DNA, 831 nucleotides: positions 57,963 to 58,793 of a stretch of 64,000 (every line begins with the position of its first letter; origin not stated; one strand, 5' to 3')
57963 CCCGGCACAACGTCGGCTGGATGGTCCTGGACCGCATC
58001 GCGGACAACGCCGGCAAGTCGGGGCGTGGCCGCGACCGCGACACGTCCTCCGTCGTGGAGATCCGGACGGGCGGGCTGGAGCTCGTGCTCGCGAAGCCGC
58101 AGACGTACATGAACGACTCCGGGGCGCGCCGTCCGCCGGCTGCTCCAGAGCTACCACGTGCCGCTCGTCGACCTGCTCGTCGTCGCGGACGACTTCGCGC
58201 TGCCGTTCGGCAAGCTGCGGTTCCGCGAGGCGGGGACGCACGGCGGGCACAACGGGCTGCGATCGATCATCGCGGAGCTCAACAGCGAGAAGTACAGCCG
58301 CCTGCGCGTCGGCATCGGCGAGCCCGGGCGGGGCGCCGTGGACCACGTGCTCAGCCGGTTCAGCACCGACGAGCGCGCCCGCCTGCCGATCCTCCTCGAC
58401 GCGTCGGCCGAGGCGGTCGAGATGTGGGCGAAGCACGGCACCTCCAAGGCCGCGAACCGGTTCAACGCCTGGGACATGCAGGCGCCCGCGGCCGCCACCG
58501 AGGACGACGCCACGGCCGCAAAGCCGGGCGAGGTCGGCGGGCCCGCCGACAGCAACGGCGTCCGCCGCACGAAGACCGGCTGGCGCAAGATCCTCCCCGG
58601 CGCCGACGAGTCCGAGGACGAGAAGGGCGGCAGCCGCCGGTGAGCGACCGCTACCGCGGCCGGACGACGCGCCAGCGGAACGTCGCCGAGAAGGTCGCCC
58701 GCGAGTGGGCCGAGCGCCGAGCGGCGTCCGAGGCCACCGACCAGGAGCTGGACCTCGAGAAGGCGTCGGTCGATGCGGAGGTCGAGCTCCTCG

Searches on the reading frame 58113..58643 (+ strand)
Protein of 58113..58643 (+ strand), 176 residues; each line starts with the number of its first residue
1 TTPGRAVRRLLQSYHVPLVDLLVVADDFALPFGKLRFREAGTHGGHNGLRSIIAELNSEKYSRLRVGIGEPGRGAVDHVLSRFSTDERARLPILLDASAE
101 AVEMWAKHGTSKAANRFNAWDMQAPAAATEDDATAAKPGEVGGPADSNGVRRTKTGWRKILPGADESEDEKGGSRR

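Call 29: search_protein_families(library=pfam, proteins=[window:58113-58643:+], max_evalue=0.01)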
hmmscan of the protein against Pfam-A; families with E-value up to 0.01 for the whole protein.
window:58113-58643:+ (176 aa): 1 family
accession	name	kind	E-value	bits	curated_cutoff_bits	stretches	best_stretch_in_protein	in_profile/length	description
PF01195.25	Pept_tRNA_hydro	-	9.7e-35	120.5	27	1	4-118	67-183/183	Peptidyl-tRNA hydrolase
